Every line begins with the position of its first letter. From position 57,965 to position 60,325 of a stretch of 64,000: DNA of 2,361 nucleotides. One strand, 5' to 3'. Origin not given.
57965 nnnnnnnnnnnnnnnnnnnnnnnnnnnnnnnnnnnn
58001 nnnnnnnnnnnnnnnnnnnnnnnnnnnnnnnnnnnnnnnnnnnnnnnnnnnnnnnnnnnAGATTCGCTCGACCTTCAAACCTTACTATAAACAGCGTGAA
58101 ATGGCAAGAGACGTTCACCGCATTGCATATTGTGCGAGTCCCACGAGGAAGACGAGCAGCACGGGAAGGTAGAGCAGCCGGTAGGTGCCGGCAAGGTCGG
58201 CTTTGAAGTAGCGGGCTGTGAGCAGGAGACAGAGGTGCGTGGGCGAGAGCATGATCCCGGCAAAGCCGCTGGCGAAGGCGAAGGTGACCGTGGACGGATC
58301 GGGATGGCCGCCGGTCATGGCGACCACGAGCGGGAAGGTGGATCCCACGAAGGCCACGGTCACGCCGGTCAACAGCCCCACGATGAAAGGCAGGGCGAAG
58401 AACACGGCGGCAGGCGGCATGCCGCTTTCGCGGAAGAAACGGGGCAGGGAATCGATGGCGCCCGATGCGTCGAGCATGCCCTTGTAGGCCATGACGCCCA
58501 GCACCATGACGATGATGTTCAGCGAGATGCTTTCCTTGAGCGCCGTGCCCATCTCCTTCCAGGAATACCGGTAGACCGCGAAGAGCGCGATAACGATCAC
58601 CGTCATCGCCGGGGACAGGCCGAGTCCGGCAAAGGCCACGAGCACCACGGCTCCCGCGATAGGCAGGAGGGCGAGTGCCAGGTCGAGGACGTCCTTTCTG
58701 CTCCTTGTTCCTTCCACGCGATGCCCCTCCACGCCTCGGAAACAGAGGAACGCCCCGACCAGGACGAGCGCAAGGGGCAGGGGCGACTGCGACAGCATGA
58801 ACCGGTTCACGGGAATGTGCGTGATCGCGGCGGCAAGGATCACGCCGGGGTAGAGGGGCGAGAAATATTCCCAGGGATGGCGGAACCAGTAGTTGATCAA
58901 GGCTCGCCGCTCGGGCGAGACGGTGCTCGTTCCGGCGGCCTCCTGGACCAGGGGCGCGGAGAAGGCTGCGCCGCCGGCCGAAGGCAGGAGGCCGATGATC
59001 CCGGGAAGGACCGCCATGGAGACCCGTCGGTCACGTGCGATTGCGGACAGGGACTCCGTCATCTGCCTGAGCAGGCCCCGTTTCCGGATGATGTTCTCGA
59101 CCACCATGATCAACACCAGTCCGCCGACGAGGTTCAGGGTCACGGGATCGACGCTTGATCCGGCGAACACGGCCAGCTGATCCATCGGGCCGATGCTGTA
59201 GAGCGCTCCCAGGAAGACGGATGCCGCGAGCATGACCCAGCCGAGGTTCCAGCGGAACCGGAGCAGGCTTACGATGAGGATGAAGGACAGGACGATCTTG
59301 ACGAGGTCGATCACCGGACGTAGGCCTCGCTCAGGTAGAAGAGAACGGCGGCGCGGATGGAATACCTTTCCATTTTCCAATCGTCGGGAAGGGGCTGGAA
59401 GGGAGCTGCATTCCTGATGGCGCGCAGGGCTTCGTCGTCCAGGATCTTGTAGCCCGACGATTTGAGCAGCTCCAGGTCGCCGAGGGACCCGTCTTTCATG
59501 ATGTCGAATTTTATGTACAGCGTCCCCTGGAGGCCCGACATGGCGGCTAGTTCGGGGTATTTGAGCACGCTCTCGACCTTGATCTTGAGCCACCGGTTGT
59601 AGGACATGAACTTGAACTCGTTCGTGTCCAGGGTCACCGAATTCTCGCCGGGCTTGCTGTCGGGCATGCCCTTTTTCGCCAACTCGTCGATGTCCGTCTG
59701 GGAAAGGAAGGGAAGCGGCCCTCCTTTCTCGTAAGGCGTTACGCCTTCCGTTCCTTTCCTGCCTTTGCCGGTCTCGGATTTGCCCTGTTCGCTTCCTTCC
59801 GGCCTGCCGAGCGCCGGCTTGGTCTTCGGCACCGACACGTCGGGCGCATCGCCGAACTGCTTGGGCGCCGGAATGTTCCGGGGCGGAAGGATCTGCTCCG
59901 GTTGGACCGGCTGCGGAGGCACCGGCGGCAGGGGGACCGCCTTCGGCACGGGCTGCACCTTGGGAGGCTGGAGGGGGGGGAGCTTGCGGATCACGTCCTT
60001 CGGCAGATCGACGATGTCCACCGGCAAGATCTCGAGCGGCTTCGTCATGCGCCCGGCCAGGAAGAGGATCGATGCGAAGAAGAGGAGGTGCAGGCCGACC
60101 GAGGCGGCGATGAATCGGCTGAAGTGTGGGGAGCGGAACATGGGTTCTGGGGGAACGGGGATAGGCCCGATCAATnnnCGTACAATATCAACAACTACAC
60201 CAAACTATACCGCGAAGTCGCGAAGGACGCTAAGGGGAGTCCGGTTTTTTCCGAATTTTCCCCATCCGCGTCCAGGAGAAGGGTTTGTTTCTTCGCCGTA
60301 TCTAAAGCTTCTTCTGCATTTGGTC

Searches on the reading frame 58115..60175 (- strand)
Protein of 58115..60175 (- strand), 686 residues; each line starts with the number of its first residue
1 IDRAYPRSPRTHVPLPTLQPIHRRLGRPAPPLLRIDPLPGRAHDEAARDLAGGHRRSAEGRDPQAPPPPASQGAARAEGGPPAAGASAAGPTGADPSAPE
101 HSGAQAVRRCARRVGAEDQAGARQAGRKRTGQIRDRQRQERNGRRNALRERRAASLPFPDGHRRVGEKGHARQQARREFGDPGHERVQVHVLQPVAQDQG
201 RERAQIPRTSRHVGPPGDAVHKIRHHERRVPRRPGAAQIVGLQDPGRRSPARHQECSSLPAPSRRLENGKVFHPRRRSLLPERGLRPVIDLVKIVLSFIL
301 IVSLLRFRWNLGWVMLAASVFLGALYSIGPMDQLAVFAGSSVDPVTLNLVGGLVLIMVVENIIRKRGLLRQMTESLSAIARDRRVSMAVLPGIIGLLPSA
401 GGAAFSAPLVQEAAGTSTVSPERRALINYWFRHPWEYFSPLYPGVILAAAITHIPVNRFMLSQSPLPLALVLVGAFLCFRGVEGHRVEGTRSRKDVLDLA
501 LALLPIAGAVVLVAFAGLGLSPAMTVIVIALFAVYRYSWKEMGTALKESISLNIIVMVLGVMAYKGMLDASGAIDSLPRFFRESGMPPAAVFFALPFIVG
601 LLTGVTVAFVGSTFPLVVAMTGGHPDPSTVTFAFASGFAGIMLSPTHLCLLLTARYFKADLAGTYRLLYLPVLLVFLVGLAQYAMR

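Call 81: search_protein_families(library=pfam, proteins=[window:58115-60175:-], max_evalue=0.00001)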
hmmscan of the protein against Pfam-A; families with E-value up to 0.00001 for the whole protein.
window:58115-60175:- (686 aa): 1 family
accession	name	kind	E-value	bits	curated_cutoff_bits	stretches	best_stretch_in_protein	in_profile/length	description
PF04165.18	DUF401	-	3e-53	182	24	1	298-679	9-386/393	Protein of unknown function (DUF401)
